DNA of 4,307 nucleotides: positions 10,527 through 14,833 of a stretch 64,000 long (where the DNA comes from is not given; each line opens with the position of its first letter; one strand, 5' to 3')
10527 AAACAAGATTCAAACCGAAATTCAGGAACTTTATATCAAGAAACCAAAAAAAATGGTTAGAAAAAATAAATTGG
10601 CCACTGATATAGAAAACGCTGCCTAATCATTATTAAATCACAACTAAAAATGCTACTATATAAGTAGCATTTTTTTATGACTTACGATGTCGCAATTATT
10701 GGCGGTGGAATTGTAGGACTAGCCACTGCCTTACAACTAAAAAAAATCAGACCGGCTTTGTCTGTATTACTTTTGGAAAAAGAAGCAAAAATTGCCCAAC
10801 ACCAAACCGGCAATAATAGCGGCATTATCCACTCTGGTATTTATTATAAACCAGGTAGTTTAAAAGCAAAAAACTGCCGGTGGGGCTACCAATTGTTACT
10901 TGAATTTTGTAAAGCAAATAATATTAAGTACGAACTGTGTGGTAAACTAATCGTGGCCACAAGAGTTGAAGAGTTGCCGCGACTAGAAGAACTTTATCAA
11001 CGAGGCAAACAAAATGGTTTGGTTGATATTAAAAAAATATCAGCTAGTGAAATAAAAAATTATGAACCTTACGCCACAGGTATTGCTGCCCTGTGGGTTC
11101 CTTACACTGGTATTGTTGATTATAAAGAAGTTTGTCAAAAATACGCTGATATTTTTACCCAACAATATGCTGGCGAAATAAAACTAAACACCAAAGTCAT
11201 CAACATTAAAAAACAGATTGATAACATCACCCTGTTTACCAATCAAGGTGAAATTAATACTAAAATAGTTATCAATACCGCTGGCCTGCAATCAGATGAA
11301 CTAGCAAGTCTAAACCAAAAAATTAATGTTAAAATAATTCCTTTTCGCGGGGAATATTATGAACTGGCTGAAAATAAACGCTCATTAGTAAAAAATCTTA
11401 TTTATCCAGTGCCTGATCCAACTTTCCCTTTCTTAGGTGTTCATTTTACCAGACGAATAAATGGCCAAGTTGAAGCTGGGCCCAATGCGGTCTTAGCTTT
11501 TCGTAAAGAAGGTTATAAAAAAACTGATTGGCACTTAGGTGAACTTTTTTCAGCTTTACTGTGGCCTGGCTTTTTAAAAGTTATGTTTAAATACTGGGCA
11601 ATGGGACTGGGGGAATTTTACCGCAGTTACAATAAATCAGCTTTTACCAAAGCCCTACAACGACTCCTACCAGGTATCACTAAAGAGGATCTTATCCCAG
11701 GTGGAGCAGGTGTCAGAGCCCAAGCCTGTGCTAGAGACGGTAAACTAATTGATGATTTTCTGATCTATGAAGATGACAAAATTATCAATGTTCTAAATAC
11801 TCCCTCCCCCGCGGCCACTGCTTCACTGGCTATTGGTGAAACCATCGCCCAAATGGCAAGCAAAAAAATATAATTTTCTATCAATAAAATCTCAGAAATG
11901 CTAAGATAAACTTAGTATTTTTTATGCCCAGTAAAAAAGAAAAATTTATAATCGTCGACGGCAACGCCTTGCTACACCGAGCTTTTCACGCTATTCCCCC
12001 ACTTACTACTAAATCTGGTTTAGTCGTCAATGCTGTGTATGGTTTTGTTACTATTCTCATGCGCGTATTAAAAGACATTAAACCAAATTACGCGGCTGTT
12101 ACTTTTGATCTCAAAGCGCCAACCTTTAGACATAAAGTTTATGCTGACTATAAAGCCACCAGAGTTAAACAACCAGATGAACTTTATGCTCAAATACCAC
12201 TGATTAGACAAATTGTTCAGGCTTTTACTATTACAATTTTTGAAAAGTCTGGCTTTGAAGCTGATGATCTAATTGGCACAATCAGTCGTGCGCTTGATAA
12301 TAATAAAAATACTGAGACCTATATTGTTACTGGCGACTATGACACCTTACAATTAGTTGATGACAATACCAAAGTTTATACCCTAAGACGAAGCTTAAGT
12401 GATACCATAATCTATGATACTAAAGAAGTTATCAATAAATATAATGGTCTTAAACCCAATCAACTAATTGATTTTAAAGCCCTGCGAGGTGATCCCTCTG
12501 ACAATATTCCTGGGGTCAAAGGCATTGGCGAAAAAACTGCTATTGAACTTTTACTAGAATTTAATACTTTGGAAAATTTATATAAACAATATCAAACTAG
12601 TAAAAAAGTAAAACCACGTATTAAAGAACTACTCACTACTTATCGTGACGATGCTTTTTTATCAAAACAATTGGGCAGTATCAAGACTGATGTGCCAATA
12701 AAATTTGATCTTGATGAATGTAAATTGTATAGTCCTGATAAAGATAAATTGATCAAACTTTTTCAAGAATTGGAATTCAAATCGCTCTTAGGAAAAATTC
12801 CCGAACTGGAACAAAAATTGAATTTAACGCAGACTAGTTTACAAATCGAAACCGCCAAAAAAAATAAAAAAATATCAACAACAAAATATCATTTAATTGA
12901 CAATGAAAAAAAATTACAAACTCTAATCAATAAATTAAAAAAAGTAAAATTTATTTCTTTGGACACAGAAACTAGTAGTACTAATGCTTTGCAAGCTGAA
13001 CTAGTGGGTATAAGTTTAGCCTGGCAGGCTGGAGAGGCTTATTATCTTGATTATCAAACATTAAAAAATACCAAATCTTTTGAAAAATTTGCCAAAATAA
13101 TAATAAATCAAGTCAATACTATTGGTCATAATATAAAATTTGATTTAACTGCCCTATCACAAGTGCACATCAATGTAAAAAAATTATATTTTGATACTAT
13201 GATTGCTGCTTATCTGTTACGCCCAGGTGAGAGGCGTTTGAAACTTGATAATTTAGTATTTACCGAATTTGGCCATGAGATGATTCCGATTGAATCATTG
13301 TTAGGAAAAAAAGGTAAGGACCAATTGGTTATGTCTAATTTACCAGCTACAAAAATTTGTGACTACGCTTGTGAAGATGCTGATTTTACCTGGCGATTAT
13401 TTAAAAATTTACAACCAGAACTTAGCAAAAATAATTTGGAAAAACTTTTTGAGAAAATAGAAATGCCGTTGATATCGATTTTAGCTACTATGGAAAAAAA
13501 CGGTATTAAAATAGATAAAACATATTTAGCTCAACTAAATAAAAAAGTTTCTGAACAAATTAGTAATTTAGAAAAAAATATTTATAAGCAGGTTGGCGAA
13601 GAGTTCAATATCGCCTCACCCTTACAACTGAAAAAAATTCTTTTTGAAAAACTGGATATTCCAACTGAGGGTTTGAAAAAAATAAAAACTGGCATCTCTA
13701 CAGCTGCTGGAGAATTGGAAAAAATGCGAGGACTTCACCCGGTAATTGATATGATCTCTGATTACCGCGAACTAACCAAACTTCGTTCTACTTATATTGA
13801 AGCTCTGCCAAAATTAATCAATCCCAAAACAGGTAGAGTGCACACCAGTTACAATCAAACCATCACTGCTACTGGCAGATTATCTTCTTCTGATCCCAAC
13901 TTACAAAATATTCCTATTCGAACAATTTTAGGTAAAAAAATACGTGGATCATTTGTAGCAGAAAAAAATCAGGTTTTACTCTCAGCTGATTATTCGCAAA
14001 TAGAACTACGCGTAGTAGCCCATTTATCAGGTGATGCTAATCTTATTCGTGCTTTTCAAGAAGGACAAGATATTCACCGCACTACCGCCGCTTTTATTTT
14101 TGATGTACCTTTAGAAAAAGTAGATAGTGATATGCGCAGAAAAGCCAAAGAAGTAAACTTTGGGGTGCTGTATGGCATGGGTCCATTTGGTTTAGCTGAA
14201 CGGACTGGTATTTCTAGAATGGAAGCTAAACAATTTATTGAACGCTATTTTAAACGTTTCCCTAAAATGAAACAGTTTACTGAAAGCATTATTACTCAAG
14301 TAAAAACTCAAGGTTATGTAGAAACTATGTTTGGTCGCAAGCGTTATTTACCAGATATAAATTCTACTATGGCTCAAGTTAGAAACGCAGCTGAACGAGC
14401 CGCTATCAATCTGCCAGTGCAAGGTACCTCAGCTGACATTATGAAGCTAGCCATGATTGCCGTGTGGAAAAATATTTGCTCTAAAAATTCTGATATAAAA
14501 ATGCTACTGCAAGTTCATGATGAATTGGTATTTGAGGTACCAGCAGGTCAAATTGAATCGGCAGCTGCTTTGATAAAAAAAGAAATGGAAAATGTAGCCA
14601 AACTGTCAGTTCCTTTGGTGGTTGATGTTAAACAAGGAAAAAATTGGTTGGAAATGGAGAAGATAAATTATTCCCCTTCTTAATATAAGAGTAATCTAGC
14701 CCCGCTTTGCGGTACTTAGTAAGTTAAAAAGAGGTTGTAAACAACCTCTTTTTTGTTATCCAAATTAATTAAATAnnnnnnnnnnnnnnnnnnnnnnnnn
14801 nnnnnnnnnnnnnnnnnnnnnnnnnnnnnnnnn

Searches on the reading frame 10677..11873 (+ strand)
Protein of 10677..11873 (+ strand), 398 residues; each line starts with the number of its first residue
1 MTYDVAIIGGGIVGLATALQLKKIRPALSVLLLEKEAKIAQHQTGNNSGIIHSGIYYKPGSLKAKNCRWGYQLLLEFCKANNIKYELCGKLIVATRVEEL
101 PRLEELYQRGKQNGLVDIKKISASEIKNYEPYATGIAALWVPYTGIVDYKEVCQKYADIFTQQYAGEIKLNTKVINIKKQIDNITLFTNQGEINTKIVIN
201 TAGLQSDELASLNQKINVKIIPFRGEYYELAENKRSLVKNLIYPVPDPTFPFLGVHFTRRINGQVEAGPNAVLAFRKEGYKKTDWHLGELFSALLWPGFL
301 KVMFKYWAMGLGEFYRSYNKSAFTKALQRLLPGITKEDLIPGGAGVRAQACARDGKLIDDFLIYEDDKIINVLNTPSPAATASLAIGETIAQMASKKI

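Call 9: search_protein_families(library=pfam, proteins=[window:10677-11873:+], max_evalue=0.001)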
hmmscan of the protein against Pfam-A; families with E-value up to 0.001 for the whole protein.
window:10677-11873:+ (398 aa): 6 families
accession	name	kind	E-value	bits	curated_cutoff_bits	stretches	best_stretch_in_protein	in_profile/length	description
PF01266.30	DAO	-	1.5e-57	196.2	27.9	1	4-393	1-353/353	FAD dependent oxidoreductase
PF06039.21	Mqo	-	4.4e-07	29.2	27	1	3-54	3-56/489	Malate:quinone oxidoreductase (Mqo)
PF13738.12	Pyr_redox_3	-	5.3e-05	23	30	0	154-203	84-133/305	Pyridine nucleotide-disulphide oxidoreductase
PF13450.12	NAD_binding_8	-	0.00017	22.3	21.9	1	7-39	1-31/68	NAD(P)-binding Rossmann-like domain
PF07992.20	Pyr_redox_2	-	0.00021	21.3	26.1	0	3-57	1-53/291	Pyridine nucleotide-disulphide oxidoreductase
PF05834.18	Lycopene_cycl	-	0.00035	20.2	23.4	0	4-39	1-36/380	Lycopene cyclase protein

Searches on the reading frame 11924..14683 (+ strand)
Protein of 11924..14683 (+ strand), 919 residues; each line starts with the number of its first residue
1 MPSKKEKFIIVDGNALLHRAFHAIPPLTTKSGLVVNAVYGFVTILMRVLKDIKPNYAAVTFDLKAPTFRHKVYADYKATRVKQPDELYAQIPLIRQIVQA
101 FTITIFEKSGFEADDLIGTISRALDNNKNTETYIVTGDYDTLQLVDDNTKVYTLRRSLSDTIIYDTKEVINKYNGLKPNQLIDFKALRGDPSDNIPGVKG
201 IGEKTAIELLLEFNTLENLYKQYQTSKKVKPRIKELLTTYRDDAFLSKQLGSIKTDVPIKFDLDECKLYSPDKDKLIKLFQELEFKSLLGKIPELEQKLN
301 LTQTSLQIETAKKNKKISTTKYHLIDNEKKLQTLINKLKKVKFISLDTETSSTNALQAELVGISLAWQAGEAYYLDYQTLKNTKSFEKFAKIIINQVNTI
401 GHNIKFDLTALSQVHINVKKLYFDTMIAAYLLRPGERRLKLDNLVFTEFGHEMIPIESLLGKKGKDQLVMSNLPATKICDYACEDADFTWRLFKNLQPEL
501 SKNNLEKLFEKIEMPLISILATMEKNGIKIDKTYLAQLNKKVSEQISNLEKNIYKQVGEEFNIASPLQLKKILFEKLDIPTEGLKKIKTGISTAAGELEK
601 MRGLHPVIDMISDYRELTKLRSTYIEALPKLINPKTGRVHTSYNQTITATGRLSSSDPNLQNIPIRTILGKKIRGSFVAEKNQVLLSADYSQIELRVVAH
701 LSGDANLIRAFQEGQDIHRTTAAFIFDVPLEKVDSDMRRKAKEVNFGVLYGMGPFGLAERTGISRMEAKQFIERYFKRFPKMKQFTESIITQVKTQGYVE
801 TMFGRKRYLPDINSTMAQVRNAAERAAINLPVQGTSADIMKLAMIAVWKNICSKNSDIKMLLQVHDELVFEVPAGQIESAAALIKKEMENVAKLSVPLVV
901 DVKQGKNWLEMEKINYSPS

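Call 9: search_protein_families(library=pfam, proteins=[window:11924-14683:+], max_evalue=0.001)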
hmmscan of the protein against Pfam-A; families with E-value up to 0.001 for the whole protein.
window:11924-14683:+ (919 aa): 5 families
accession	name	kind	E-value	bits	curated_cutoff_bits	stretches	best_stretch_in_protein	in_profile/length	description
PF00476.26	DNA_pol_A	-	4.4e-162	539.8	34.3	1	533-910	2-381/381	DNA polymerase family A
PF02739.22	5_3_exonuc_N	-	1.4e-54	184.7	34.3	1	7-173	1-163/164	5'-3' exonuclease, N-terminal resolvase-like domain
PF01367.25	5_3_exonuc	-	5.5e-32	110.6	40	1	177-273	2-96/97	5'-3' exonuclease, C-terminal SAM fold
PF01612.26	DNA_pol_A_exo1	-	3.8e-28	98.9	23.6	1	322-500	1-172/173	3'-5' exonuclease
PF22619.2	DNA_polI_exo1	-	2e-08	34.6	27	1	348-448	3-100/140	DNA polymerase I, ribonuclease H-like domain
